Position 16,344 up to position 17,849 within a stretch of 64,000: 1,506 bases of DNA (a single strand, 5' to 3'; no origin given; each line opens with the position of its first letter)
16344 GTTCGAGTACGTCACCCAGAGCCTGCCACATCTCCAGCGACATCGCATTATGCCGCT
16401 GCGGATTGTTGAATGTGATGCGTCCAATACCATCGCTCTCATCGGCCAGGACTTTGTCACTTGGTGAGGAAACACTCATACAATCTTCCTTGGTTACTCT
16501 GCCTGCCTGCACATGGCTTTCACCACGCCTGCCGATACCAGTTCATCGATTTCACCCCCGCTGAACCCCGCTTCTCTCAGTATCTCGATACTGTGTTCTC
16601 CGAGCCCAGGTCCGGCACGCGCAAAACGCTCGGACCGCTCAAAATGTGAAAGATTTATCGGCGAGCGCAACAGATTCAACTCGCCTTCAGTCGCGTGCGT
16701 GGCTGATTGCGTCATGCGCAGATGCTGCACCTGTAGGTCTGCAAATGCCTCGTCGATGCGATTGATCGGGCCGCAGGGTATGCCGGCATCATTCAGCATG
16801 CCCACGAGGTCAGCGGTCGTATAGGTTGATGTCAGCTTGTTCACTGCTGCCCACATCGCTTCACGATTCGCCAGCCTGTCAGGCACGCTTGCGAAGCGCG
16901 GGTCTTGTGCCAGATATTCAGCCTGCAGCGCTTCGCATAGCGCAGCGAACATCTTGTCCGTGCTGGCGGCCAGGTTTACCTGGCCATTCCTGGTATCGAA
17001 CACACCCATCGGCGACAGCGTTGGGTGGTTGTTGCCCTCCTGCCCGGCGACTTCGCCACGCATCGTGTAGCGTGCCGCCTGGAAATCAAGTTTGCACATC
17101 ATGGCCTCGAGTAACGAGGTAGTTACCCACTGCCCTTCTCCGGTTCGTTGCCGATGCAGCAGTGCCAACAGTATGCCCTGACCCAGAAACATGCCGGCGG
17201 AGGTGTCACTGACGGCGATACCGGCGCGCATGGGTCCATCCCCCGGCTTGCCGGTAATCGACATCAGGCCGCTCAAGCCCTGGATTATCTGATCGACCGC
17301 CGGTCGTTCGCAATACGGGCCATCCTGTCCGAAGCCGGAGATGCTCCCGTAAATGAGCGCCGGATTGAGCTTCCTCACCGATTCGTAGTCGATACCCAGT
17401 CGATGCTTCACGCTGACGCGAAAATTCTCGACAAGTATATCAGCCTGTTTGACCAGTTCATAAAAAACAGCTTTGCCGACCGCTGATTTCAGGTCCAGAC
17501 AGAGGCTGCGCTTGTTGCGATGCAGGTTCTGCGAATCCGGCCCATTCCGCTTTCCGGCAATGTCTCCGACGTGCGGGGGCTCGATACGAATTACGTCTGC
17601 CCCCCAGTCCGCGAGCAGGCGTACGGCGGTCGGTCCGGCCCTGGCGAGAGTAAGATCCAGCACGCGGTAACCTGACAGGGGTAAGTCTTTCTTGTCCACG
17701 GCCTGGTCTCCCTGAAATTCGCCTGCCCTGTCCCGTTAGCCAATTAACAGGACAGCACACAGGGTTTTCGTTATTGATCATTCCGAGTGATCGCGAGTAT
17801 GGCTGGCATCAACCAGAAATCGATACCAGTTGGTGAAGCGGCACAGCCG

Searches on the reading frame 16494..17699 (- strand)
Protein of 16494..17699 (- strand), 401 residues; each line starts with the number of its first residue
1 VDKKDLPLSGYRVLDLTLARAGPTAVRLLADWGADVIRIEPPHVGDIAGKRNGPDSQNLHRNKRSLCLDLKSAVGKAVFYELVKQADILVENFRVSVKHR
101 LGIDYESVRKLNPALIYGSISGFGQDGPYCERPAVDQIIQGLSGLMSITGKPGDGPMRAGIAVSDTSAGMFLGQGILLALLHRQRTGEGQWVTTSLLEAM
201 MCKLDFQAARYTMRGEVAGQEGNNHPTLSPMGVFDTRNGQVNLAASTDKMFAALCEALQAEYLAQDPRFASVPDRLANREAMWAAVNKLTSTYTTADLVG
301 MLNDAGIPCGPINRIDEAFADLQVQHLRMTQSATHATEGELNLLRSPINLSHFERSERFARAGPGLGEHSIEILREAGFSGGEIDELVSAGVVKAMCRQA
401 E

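Call 51: search_protein_families(library=pfam, proteins=[window:16494-17699:-], max_evalue=0.00001)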
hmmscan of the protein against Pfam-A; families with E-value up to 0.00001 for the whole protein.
window:16494-17699:- (401 aa): 1 family
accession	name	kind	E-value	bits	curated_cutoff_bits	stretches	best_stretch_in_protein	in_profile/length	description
PF02515.22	CoA_transf_3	-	1.2e-112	377.2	23.3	1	8-370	1-366/366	CoA-transferase family III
